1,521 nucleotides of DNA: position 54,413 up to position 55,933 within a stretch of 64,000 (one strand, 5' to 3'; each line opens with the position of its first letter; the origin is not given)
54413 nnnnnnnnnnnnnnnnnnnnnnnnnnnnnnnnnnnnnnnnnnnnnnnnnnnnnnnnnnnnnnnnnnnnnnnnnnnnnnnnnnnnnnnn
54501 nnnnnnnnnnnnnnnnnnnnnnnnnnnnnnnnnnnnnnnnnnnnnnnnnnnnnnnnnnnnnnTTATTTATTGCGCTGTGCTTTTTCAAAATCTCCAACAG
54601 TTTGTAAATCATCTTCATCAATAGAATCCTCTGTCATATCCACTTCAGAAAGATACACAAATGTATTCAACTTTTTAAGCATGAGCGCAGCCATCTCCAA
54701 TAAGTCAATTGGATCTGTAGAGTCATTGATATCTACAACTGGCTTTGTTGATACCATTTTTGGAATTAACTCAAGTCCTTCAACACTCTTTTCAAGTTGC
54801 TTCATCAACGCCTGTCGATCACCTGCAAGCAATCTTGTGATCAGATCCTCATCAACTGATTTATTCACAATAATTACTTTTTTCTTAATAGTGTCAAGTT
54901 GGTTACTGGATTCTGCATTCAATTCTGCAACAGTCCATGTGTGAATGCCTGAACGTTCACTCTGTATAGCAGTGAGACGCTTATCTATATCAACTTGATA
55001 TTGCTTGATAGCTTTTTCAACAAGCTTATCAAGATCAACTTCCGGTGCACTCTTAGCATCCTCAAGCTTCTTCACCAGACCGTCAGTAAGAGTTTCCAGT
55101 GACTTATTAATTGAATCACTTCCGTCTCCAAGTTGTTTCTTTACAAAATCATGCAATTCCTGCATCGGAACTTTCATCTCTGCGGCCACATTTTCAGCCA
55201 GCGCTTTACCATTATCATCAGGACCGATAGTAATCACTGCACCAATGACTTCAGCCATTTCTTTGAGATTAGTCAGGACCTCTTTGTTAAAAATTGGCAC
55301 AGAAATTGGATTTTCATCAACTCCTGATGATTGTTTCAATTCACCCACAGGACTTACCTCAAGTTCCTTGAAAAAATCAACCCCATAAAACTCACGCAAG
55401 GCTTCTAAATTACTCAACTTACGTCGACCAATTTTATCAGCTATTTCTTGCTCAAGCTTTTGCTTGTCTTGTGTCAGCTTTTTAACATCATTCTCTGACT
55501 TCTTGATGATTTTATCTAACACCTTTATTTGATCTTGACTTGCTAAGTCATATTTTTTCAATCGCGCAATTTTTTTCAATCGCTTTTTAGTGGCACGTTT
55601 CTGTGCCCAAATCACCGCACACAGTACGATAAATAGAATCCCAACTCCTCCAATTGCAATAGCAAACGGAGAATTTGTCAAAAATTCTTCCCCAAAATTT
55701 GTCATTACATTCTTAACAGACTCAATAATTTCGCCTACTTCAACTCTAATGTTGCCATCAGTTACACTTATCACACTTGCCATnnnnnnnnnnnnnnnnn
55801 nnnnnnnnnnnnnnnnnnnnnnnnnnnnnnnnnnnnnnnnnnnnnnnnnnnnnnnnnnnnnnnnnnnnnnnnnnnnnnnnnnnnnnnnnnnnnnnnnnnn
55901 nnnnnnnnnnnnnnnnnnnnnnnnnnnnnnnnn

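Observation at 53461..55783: Tandem pair of TM plus coiled-coil proteins with acidic tails, each on its own terminator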

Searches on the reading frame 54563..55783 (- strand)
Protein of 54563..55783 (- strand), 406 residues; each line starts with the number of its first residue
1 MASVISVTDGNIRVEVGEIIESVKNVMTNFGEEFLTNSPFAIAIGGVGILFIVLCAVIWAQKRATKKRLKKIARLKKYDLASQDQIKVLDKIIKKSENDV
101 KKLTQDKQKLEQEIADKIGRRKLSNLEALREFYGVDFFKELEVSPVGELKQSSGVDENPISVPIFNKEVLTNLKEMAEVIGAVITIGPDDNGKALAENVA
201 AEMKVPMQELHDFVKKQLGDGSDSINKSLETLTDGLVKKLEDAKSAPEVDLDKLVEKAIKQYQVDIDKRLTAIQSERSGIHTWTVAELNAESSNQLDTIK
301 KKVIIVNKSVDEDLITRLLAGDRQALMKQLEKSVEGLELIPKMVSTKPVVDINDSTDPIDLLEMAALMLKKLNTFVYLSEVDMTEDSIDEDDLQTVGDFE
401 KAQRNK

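Call 6: search_protein_families(library=pfam, proteins=[window:54563-55783:-], max_evalue=0.1)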
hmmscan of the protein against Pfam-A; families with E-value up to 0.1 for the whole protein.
window:54563-55783:- (406 aa): 1 family
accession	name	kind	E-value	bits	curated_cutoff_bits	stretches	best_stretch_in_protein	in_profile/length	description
PF14584.11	DUF4446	-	0.053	14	27.4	1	45-119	4-80/150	Protein of unknown function (DUF4446)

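Call 7: search_protein_families(library=phrogs, proteins=[window:54563-55783:-], max_evalue=0.1)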
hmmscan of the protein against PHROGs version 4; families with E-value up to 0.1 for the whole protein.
window:54563-55783:- (406 aa): 5 families
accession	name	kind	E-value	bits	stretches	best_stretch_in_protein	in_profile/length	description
phrog_640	-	unknown function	0.02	16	1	90-136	13-59/71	-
phrog_89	-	lysis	0.022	15.8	1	49-133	9-101/143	Rz-like spanin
phrog_9080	-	unknown function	0.025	15.8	1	61-119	23-81/143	-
phrog_6919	-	unknown function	0.042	14.8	0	261-296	5-39/54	-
phrog_14701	-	unknown function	0.054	14.7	0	12-36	8-32/57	-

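Call 13: find_homologous_proteins(query=window:54563-55783:-, max_evalue=0.001)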
Query window:54563-55783:- (406 aa): 1 proteins with E <= 0.001 among 8000 candidates.
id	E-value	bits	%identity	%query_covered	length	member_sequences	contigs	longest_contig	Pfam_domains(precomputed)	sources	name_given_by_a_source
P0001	2.4e-249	845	100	100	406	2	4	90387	-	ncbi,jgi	jgi:hypothetical protein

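Call 16: find_encoding_contigs(protein=P0001, flank=10000, max_places=6)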
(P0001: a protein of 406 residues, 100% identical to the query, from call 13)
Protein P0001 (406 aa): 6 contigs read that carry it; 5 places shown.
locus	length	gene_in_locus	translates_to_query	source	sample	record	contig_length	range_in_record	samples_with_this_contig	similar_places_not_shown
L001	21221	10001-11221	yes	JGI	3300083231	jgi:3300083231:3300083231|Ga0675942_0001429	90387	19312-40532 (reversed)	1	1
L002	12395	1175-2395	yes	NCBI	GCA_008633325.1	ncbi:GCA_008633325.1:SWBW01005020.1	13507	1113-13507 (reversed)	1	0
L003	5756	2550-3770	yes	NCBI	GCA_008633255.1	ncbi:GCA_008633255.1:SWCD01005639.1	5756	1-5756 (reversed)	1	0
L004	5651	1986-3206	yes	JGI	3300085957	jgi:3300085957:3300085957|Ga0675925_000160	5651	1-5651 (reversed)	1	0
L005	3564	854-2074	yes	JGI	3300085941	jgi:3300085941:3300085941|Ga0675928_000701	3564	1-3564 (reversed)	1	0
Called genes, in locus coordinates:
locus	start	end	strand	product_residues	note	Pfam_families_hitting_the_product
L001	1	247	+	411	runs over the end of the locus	PF00587:tRNA-synt_2b, PF03129:HGTP_anticodon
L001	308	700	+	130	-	PF01042:Ribonuc_L-PSP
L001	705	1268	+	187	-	-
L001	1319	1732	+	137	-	-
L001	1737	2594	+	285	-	PF00702:Hydrolase, PF13419:HAD_2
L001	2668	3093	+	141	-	-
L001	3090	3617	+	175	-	PF03773:ArsP_1 (weak)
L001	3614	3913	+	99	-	PF02579:Nitro_FeMo-Co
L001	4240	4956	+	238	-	-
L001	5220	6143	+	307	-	-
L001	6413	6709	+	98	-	-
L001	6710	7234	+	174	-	PF20134:DUF6524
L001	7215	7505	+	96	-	-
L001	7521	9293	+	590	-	-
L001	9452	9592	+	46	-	-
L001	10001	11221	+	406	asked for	-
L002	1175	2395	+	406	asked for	-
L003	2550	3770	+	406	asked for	-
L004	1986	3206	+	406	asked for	-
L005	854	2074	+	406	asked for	-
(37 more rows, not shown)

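Call 18: search_protein_families(library=ncbifam, proteins=[window:54563-55783:-], max_evalue=0.1)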
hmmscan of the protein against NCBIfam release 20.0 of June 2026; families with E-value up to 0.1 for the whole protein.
window:54563-55783:- (406 aa): 4 families
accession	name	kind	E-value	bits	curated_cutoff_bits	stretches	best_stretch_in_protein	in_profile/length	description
NF038344.1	bile_CoA_BaiB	exception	0.013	13.9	650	1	164-259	414-502/504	bile acid--CoA ligase BaiB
NF041635.1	STM3941_fam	subfamily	0.014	15.3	40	1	36-69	29-62/157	STM3941 family protein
NF046005.2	near_gluc_PtsG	equivalog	0.073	13.4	45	0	44-83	7-44/85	MPN207a family PTS transporter accessory protein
TIGR03495.1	phage_LysB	equivalog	0.085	13.1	92.75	1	49-116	6-72/135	Rz-like lysis system protein LysB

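Call 19: search_solved_structures(query=window:54563-55783:-, max_evalue=1)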
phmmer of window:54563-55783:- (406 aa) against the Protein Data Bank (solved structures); distinct sequences matched with E-value up to 1: 1.
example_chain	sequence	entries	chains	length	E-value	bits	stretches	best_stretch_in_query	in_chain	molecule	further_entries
6oik_R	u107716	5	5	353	0.1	15.1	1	39-104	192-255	Muscarinic acetylcholine receptor M2,Muscarinic acetylcholine receptor M2 | Muscarinic acetylcholine receptor M2,muscarinic acetylcholine receptor M2 chimera | 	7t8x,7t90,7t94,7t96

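Call 27: predict_structure(protein=window:54563-55783:-)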
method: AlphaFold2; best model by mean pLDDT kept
length: 406 residues; sequences in the alignment: 1
mean_pLDDT: 39.4   pTM: 0.21
mean pLDDT of the five models: 39.4, 36.9, 36.2, 34.0, 31.9
residues with pLDDT >= 90: 0; 70-90: 0; 50-70: 36; < 50: 370
segments of 3 or more residues with pLDDT < 50: 1-54, 56-58, 60-62, 78-81, 110-207, 209-211, 213-215, 217-406
pLDDT, mean of each block of 10 residues (from residue 1): 32 35 38 38 40 45 51 50 53 55 52 39 33 35 30 32 34 41 38 44 46 45 41 44 41 37 36 31 36 39 31 39 41 35 29 38 38 30 38 44 37
secondary structure, 60 per line:
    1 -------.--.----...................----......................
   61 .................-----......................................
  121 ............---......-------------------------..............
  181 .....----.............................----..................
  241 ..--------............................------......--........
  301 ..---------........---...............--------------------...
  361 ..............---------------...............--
elements in order: H16-34 H39-77 H83-132 H136-141 H167-185 H190-218 H223-242 H251-278 H285-290 H293-302 H312-319 H323-337 H358-374 H390-404
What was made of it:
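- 54563..55783 (-): Gene B, 406 aa. Layout: acidic N-terminal segment (1-38), TM helix (39-60), polybasic juxtamembrane stretch (61-78, net +9 per 20 aa), zipper-like coiled coil (about 80-135), Pro/Gly linker, all-helical C-terminal module (143-404) with the conserved motif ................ All-helical secondary structure from a low-confidence AF2 model (call 27).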

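Call 29: search_protein_representatives(protein=window:54563-55783:-)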
Query: 406 residues. Proteins with E-value up to 0.001 (for the whole library): 3; up to 1e-10: 1; up to 1e-30: 1. The best 3 are listed.
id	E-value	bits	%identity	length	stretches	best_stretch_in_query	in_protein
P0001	7.6e-250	844.6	100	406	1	1-406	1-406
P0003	5.7e-10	55.5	35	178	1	32-163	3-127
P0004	1.3e-05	41.2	29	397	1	143-404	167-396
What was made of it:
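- Closest known: EzrA and ZipA. Different: The family is restricted to about three lineages (call 29).
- The exhaustive HMMER scan of B against 1.84e9 representatives found only P0004 (full length) and P0003 (N-module) (call 29). B has two relatives among 1.84e9 representatives (call 29). The family is far too rare for a core division function (call 29).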

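Call 32: find_homologous_proteins(query=A1, max_evalue=0.01)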
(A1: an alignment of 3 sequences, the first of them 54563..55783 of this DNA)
Query A1 (3 sequences) (406 aa, profile of the alignment): 2 proteins with E <= 0.01 among 8000 candidates.
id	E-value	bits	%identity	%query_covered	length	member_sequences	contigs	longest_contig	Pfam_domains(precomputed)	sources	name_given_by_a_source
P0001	2.0e-186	638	100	100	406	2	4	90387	-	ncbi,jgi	jgi:hypothetical protein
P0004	1.3e-178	612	26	65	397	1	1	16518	-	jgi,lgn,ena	-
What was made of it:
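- Tried and rejected: The profile re-search added only P0004 (call 32).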

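Call 33: find_encoding_contigs(protein=P0004, flank=10000)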
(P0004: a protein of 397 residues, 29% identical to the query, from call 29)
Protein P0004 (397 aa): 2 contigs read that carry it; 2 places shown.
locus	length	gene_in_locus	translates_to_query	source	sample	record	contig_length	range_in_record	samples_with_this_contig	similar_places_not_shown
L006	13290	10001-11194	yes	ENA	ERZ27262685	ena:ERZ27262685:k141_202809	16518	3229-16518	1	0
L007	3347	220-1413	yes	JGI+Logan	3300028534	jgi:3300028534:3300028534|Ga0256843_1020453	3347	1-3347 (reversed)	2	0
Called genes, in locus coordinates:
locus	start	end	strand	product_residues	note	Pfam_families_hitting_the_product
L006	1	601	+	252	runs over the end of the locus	-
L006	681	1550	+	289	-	PF13672:PP2C_2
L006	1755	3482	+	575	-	PF00069:Pkinase (weak)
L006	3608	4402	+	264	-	-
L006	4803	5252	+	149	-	-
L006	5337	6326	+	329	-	-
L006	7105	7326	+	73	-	-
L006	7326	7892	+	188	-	-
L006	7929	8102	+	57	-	-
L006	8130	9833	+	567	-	-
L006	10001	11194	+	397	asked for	-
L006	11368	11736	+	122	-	-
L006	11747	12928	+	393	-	PF07885:Ion_trans_2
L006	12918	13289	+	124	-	?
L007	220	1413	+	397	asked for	-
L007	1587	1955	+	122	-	-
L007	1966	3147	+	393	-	PF07885:Ion_trans_2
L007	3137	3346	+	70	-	?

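Call 34: find_encoding_contigs(protein=P0003, flank=10000)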
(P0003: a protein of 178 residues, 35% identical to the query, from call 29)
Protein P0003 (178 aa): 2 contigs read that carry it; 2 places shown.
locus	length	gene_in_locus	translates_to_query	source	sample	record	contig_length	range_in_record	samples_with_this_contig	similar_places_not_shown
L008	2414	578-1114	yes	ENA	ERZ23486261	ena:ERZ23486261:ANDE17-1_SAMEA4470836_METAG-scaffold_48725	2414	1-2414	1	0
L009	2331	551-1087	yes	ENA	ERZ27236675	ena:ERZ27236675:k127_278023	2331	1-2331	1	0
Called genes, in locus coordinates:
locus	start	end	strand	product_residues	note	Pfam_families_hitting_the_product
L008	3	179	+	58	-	?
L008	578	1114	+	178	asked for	-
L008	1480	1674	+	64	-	PF17253:DUF5320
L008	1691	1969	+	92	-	PF02001:DUF134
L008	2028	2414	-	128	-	?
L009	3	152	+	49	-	?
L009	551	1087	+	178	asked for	-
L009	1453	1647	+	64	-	PF17253:DUF5320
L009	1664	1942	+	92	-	PF02001:DUF134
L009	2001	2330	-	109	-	?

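Call 45: search_solved_structures(query=A1, max_evalue=1)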
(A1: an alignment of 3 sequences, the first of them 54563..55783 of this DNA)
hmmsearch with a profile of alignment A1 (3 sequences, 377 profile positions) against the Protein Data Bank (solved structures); distinct sequences matched with E-value up to 1: 6.
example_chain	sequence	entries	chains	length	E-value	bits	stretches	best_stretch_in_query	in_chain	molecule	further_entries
3he5_B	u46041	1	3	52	0.044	16.2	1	69-106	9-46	SYNZIP2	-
9sqy_D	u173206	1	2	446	0.06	15.7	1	67-129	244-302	BRCA1-A complex subunit Abraxas 1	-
7vmx_A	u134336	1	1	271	0.091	15.1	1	223-287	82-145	Elongation factor Ts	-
9smn_A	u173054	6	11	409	0.12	14.7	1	67-129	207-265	BRCA1-A complex subunit Abraxas 1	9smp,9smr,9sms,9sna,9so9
8fsj_A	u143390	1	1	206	0.31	13.4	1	69-106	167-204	HCV E1 ectodomain, SYNZIP1 scaffold fusion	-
2l5g_B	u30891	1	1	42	0.38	13.1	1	86-115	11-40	Putative uncharacterized protein NCOR2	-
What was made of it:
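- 55379..55603 (-): The part of gene B that encodes the polybasic stretch, the zipper-like coiled coil and the conserved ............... motif (aa 61-135). This is the N-module shared with P0003. Generic coiled-coil PDB hits fall on 67-129 (call 45).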

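Call 48: search_protein_families(library=pfam, proteins=[P0004, P0003, L006:8130-9833:+, L006:11368-11736:+, L006:7326-7892:+, L006:5337-6326:+, L006:3608-4402:+, L006:4803-5252:+], max_evalue=0.1)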
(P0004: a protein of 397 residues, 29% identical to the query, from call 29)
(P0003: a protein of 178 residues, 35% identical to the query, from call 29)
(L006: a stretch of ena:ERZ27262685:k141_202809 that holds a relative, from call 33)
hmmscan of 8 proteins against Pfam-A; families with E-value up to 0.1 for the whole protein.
P0004 (397 aa): 9 families
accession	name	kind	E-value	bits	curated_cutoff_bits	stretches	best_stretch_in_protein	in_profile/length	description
PF02183.23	HALZ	-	7e-05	23.3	28.1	1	98-127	5-34/43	Homeobox associated leucine zipper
PF06005.17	ZapB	-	0.0021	19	31.5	1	86-136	16-63/71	Cell division protein ZapB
PF09429.15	Wbp11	-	0.026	15.3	24.3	1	94-135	26-69/78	WW domain binding protein 11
PF01544.23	CorA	-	0.046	13.5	27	1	277-388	119-225/292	CorA-like Mg2+ transporter protein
PF06785.16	UPF0242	-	0.052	14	33.5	1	50-137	39-129/194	Uncharacterised protein family (UPF0242) N-terminus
PF06156.18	YabA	-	0.054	14.5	30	1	88-129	12-53/103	Initiation control protein YabA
PF14942.11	Muted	-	0.056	14.1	26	0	215-294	47-126/146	Organelle biogenesis, Muted-like protein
PF05384.16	DegS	-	0.06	13.2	27.6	1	92-147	20-75/159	Sensor protein DegS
PF23735.1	KIF9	-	0.083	13.5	31.9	1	73-131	14-72/140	Kinesin-like protein KIF9 domain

P0003 (178 aa): 1 family
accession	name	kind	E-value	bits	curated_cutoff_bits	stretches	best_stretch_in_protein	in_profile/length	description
PF14316.11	DUF4381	-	0.093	13.5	27.2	0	16-54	25-62/145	Domain of unknown function (DUF4381)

L006:8130-9833:+ (567 aa): 0 families

L006:11368-11736:+ (122 aa): 0 families

L006:7326-7892:+ (188 aa): 1 family
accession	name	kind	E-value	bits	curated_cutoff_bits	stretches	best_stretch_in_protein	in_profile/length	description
PF08076.16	TetM_leader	-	0.00065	19.9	25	1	35-51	4-20/28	Tetracycline resistance determinant leader peptide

L006:5337-6326:+ (329 aa): 0 families

L006:3608-4402:+ (264 aa): 0 families

L006:4803-5252:+ (149 aa): 2 families
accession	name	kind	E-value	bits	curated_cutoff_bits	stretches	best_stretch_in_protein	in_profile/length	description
PF00430.23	ATP-synt_B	-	0.037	14.6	28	1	38-117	44-124/132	ATP synthase B/B' CF(0)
PF16881.10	LIAS_N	-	0.091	13.7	27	0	77-113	54-90/96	N-terminal domain of lipoyl synthase of Radical_SAM family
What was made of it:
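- On EzrA / ZipA: Neither family is among the reported hits (calls 6, 48).
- Closest known: EzrA and ZipA. Different: No sequence similarity was reported at Pfam E <= 0.1 (calls 6, 48).
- P0004 gives weak ZapB and YabA-type coiled-coil hits (call 48). Neither EzrA nor ZipA appears among the Pfam matches reported at E <= 0.1 (calls 6, 48).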

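Call 49: search_protein_families(library=padloc, proteins=[window:54563-55783:-, P0004], max_evalue=0.1)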
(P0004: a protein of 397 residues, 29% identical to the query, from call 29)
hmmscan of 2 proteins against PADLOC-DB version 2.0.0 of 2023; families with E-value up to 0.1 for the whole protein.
window:54563-55783:- (406 aa): 1 family
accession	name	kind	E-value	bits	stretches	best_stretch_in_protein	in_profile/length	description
PDLC00598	ZorA1|ZorA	-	0.0002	17.9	1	168-246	253-328/663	MotA/ExbB/TolQ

P0004 (397 aa): 2 families
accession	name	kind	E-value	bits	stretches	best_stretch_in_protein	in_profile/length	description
PDLC03860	LmuB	-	0.017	11.7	1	66-137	184-254/565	-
PDLC00006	DruC1|DruC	-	0.025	11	0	73-133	251-335/626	Unknown function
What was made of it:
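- Tried and rejected: Family scans of A, B and their neighbours against Pfam, PHROGs, NCBIfam and PADLOC gave only sub-threshold coiled-coil or TM noise (calls 6, 7, 18, 48, 49).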

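Call 61: search_dna_similar(query=window:54563-55783:-, collection=phages, mode=protein, max_evalue=0.01, max_rows=8)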
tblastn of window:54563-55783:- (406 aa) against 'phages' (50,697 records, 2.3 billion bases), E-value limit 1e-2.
No match.

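Call 62: find_related_loci(query=A1, collection=viral_contigs, flank=8000)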
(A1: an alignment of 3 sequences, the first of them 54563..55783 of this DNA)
Query A1 (406 aa) in viral_contigs; peptide patterns used: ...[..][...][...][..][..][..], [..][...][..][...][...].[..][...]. (x = any residue, [..] = any of these).
600 stretches matched a pattern, but none encodes a relative of the query by tblastn (E <= 1e-3).
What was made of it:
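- Tried and rejected: The B alignment found nothing in viral contigs (call 62).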

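Call 69: fold_search(model_id=the predicted structure, library=pdb)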
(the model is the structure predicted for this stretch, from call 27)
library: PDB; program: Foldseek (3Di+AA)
matches with E <= 10: 38; with E <= 0.001: 0
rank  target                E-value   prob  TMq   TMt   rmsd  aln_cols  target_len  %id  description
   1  6q0x_A                5.6e-01  0.10  0.13  0.14  32.4       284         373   13  The cryo-EM structure of the SNX-BAR Mvp1 tetramer (released 2020-04-01)
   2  7abk                  9.7e-01  0.08  0.10  0.17  31.1       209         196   17  Helical structure of PspA (released 2021-08-04)
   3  7ltq_A                1.2e+00  0.14  0.11  0.16  24.8       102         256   12  Crystal Structure of a histidine kinase from Burkholderia ambifaria MC40-6 (released 2021-03-17)
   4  8qb8_A                1.5e+00  0.06  0.11  0.16  35.9       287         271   14  Lsp1 in native eisosome lattice bound to plasma membrane microdomain (released 2024-07-24)
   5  6qle_U                3.0e+00  0.04  0.09  0.18  28.9       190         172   15  Structure of inner kinetochore CCAN complex (released 2019-10-02)
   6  6d7o                  3.0e+00  0.04  0.11  0.09  18.4       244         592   14  Crystal Structure of Rat TRPV6* in complex with 2-Aminoethoxydiphenyl borate (2-APB) (released 2018-07-18)
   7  8gl8_G                3.2e+00  0.06  0.12  0.24  19.5       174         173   13  The Type 9 Secretion System Extended Translocon - SprA-PorV-PPI-RemZ-SkpA-SprE complex (released 2024-01-31)
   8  9ftl_A                3.6e+00  0.06  0.11  0.24  26.1       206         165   14  Asgard ESCRT-IIIB filament structure (released 2025-04-16)
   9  1qu7_B                3.8e+00  0.06  0.13  0.21  34.0       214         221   14  FOUR HELICAL-BUNDLE STRUCTURE OF THE CYTOPLASMIC DOMAIN OF A SERINE CHEMOTAXIS RECEPTOR (released 2000-07-12)
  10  8cqn_A                3.8e+00  0.04  0.08  0.17  28.3       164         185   16  Crystal structure of Borrelia burgdorferi paralogous family 12 outer surface protein BBK01 (released 2024-03-13)
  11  7ltq_B                4.3e+00  0.06  0.11  0.15  18.9        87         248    9  Crystal Structure of a histidine kinase from Burkholderia ambifaria MC40-6 (released 2021-03-17)
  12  3caz_A                4.3e+00  0.03  0.09  0.15  19.8       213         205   16  Crystal structure of a BAR protein from Galdieria sulphuraria (released 2008-03-04)
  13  9hzm_0                4.3e+00  0.02  0.09  0.15  33.6       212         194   15  235 A SynPspA H1-5 rod after incubation with EPL (released 2025-08-13)
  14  4a55_B                4.6e+00  0.07  0.11  0.28  16.1       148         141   13  Crystal structure of p110alpha in complex with iSH2 of p85alpha and the inhibitor PIK-108 (released 2011-12-28)
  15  8a1g_C                4.9e+00  0.04  0.11  0.20  27.8       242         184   14  Structure of the SNX1-SNX5 complex (released 2023-06-14)
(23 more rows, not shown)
